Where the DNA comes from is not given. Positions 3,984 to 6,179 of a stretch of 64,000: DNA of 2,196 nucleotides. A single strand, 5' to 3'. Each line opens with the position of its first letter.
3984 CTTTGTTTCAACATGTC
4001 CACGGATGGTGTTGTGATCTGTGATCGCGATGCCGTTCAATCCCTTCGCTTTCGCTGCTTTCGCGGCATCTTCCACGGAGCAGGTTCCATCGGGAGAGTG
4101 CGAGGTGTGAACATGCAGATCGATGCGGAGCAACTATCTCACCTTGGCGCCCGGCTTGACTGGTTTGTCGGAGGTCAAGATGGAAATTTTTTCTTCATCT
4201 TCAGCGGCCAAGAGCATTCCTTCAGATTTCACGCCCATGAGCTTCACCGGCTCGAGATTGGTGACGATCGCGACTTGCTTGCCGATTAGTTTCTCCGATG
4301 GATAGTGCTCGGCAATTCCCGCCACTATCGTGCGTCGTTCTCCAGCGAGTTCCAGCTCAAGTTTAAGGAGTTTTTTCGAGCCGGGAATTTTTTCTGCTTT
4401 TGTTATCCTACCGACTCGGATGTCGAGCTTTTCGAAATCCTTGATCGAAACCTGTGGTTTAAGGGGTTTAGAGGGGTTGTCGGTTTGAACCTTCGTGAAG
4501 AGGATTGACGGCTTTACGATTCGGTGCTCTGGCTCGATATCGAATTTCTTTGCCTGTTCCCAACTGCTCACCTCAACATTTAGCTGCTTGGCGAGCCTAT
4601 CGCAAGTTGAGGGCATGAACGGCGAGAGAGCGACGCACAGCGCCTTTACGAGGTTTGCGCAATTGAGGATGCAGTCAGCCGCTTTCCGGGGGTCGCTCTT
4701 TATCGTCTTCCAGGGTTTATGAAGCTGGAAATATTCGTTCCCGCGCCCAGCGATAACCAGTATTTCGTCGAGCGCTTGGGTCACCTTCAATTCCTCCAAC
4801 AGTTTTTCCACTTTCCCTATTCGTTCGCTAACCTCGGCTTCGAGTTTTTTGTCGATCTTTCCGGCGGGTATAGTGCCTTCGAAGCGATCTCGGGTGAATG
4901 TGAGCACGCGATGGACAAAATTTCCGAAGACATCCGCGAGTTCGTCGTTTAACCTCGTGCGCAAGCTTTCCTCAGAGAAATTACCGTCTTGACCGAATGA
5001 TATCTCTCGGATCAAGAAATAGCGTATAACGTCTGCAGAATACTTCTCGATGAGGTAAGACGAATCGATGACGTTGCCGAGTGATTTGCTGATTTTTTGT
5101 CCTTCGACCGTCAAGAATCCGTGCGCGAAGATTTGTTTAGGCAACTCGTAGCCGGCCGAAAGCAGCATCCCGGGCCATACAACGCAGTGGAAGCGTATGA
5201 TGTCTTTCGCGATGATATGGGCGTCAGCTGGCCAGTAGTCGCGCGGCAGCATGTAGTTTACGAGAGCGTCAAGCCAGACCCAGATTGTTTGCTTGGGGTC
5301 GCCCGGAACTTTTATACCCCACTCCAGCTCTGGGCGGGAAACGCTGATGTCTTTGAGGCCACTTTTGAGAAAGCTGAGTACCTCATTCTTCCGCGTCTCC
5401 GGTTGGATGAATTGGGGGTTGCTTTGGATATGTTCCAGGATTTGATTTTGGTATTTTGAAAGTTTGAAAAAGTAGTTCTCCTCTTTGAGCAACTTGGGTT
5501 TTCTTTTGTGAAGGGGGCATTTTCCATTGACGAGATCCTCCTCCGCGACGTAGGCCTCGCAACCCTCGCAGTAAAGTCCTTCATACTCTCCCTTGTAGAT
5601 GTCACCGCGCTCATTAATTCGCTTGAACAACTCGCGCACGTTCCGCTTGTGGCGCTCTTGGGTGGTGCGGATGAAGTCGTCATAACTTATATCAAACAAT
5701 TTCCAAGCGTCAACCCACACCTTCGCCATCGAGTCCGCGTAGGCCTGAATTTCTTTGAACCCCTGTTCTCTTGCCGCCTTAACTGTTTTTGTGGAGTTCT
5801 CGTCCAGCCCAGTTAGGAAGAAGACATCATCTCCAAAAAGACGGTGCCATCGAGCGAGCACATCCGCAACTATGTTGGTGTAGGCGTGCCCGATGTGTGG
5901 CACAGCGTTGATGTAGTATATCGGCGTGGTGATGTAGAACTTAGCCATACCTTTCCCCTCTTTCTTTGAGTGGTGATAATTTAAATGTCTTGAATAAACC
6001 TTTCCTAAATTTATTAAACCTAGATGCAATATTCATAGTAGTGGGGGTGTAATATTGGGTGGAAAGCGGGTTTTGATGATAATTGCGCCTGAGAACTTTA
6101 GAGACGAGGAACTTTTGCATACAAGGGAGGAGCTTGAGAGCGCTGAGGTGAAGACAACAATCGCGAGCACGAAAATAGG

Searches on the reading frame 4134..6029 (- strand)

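Call 39: search_protein_families(library=ncbifam, proteins=[window:4134-6029:-], max_evalue=1e-10)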
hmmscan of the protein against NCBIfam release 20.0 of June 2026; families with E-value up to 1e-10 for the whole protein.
window:4134-6029:- (631 aa): 21 families
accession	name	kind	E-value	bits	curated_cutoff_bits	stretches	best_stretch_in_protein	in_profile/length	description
NF008900.0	PRK12267.1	equivalog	5.2e-217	722.4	598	1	28-631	3-648/648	methionine--tRNA ligase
TIGR00398.1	metG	equivalog_domain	3.3e-152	507.9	336.35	2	165-514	163-529/530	methionine--tRNA ligase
NF001100.0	PRK00133.1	equivalog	3.8e-150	501.6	587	3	153-517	157-534/676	methionine--tRNA ligase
NF008860.0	PRK11893.2-2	equivalog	2.7e-103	346.9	761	3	263-482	323-546/583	methionine--tRNA ligase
TIGR00399.1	metG_C_term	equivalog_domain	6.4e-41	139.4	116.65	1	518-631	25-139/139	methionine--tRNA ligase subunit beta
NF008957.0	PRK12300.1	subfamily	3.2e-36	124.7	677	2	265-502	577-802/946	leucine--tRNA ligase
TIGR00422.1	valS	equivalog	2.9e-32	111.6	612.1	2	263-490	475-711/863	valine--tRNA ligase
NF009687.0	PRK13208.1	equivalog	2e-30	105.7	738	2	267-493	487-718/801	valine--tRNA ligase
NF004349.1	PRK05729.1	equivalog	1.1e-28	99.9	704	1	263-492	465-697/860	valine--tRNA ligase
TIGR00395.1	leuS_arch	equivalog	4.5e-28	97.8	648.5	1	265-490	571-787/938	leucine--tRNA ligase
TIGR00392.1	ileS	equivalog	4.5e-24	84.7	621.4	1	298-487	596-793/861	isoleucine--tRNA ligase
TIGR00396.1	leuS_bact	equivalog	3.7e-22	78.3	548.4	1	21-202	21-205/843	leucine--tRNA ligase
NF008859.0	PRK11893.2-1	equivalog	2.5e-20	72.9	553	0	28-171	1-144/498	methionine--tRNA ligase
NF000540.1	alt_ValS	exception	1.9e-17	62.5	900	0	267-498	527-761/827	valine--tRNA ligase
TIGR02222.1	chap_CsaA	subfamily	8.1e-17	61.2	119.65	1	530-630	2-106/107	export-related chaperone CsaA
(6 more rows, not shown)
